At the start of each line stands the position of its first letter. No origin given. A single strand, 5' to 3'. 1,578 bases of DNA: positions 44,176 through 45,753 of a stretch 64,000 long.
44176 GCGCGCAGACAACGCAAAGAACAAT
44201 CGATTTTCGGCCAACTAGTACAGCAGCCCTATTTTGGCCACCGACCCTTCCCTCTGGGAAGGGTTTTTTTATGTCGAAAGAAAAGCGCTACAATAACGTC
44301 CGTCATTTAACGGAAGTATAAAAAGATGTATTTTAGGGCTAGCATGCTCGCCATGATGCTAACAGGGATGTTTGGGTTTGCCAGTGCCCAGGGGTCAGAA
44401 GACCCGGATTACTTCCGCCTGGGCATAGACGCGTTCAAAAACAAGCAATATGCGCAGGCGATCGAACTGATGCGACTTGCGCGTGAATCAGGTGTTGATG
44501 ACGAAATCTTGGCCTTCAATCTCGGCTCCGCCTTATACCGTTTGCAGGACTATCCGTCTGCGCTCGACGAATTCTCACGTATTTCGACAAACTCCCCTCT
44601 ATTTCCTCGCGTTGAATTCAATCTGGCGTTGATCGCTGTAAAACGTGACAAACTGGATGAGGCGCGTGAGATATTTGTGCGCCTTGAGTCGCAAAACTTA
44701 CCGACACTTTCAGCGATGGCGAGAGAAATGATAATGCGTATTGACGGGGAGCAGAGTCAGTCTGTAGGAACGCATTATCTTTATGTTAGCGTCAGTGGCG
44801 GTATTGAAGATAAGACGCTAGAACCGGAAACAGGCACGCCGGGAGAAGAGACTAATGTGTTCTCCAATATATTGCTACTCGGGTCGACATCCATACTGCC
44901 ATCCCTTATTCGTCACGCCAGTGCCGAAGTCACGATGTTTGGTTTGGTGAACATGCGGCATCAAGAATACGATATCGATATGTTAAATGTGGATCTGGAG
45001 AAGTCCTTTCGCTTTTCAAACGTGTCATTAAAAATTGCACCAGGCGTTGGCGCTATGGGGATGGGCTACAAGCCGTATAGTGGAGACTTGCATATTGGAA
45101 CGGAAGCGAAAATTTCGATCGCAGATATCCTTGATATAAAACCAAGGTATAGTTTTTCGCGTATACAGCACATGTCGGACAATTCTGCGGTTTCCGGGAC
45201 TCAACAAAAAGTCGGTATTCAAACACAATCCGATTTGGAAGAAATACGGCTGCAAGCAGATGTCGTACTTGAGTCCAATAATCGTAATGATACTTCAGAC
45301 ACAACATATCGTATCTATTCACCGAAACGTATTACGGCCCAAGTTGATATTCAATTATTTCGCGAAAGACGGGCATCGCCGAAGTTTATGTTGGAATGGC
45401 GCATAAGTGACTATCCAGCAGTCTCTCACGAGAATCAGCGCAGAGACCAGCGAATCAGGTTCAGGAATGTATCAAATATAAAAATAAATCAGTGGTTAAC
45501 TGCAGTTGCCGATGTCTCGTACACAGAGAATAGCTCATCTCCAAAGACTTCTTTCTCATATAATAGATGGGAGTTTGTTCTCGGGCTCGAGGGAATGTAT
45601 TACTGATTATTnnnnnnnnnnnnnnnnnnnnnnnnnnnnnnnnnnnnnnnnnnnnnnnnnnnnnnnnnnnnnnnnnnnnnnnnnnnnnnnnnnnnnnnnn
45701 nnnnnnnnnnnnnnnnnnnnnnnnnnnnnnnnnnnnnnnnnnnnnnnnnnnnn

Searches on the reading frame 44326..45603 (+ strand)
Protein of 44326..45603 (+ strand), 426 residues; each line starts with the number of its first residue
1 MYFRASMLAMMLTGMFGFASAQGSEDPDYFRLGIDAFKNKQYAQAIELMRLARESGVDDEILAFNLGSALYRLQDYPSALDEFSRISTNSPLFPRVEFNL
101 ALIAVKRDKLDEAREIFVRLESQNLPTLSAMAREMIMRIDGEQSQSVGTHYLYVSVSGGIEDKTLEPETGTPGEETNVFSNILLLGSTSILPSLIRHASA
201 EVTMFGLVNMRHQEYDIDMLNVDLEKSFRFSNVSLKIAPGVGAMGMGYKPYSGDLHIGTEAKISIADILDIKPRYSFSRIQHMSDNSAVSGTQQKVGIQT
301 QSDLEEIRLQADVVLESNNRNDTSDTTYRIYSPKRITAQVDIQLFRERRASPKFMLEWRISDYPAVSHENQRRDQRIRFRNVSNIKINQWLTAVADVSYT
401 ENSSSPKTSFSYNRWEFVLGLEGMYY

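Call 46: search_protein_families(library=pfam, proteins=[window:44326-45603:+], max_evalue=0.00001)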
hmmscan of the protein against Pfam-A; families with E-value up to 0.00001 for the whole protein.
window:44326-45603:+ (426 aa): 3 families
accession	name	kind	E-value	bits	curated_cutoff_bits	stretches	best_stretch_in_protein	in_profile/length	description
PF13432.12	TPR_16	-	2.8e-10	40.9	32.7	0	31-87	2-58/65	Tetratricopeptide repeat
PF07719.23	TPR_2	-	1.4e-09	37.8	27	0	29-52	4-27/34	Tetratricopeptide repeat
PF00515.34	TPR_1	-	5.4e-06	26.4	27.8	0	29-47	4-22/34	Tetratricopeptide repeat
